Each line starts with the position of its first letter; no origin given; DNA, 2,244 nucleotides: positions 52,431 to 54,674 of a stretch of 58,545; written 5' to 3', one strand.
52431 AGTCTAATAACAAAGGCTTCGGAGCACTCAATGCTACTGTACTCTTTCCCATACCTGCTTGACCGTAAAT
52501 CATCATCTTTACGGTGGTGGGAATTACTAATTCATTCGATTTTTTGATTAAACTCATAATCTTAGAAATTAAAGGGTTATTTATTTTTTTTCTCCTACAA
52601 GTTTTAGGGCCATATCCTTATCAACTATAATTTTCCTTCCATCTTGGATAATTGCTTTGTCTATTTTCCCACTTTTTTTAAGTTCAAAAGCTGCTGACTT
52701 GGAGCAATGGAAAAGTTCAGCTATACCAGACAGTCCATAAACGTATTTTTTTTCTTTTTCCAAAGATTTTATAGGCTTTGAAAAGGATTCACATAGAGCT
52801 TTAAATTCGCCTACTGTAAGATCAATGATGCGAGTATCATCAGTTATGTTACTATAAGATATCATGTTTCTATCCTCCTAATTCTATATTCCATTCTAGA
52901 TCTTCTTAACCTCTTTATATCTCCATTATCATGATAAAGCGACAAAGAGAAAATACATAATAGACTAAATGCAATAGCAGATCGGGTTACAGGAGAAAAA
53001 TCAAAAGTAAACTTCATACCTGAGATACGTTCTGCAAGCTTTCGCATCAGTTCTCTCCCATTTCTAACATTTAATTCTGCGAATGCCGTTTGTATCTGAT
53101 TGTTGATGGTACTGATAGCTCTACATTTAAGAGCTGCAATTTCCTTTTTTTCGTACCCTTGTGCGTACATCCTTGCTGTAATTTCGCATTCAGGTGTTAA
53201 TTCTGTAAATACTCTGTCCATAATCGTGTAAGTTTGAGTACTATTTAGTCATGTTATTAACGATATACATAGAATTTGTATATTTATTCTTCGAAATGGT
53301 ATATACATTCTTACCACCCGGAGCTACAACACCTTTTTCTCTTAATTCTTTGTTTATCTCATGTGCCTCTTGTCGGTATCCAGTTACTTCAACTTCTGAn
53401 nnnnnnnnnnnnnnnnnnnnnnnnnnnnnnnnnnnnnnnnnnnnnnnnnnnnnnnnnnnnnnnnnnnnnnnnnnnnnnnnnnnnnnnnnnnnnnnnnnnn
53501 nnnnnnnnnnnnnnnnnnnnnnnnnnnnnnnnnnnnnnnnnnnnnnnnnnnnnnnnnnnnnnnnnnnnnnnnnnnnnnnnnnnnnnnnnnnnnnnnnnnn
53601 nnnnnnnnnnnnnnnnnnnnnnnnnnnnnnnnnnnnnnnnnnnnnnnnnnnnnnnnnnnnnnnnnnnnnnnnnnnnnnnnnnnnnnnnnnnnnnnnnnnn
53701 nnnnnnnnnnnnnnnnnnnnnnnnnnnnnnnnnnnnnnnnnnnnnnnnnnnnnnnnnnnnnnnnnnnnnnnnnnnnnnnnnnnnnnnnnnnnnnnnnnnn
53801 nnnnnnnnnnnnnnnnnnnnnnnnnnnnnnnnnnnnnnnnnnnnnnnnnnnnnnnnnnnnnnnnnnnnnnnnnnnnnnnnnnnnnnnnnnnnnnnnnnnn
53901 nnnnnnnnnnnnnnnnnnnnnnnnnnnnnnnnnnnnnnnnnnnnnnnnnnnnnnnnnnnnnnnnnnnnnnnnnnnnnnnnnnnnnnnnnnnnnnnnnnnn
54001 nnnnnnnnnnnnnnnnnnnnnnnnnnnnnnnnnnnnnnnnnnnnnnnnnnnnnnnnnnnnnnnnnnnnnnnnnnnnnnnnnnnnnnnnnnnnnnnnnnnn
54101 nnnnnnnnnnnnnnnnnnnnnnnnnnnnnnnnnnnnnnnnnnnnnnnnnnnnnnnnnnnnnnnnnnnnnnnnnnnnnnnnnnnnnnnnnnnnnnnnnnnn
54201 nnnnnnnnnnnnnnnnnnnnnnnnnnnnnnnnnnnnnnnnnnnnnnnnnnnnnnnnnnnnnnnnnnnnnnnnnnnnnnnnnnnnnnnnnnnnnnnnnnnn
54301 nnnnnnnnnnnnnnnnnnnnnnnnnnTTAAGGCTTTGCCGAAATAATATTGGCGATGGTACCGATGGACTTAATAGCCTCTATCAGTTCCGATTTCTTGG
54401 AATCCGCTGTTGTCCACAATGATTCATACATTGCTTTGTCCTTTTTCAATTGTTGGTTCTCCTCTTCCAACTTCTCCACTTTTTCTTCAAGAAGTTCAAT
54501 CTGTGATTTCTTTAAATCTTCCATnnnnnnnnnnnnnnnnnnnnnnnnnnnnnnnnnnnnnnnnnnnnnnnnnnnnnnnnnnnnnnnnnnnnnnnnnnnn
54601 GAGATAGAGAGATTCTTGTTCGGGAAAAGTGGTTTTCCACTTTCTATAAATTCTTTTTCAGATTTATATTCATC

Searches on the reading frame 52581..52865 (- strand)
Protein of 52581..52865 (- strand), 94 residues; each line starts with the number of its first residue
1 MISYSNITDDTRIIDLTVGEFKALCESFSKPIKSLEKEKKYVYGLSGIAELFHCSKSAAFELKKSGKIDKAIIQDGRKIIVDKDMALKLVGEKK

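Call 28: search_protein_families(library=pfam, proteins=[window:52581-52865:-], max_evalue=0.01)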
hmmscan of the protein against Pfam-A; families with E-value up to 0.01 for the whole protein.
window:52581-52865:- (94 aa): 1 family
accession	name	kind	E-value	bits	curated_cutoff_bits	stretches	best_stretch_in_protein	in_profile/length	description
PF12964.13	DUF3853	-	7.6e-20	71.3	22.1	1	34-92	38-96/97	Protein of unknown function (DUF3853)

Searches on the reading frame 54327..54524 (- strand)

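Call 28: search_protein_families(library=pfam, proteins=[window:54327-54524:-], max_evalue=0.01)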
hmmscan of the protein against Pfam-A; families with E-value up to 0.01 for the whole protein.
window:54327-54524:- (65 aa): 5 families
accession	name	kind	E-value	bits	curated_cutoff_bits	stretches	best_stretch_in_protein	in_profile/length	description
PF25450.1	Rab11-FIP3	-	0.0002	22.1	31.9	1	5-53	52-100/125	Rab11-FIP3-like domain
PF15294.11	Leu_zip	-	0.00056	20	28.2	1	8-54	127-173/275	Leucine zipper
PF04849.18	HAP1_N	-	0.0013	18.4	33.9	1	6-49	161-204/307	HAP1 N-terminal conserved region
PF23246.1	CC_CDK5RAP2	-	0.0027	18.3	27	1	5-45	43-83/125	CDK5 regulatory subunit-associated protein 2-like, coiled coil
PF00170.26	bZIP_1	-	0.0084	16.6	27.6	0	5-31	24-50/64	bZIP transcription factor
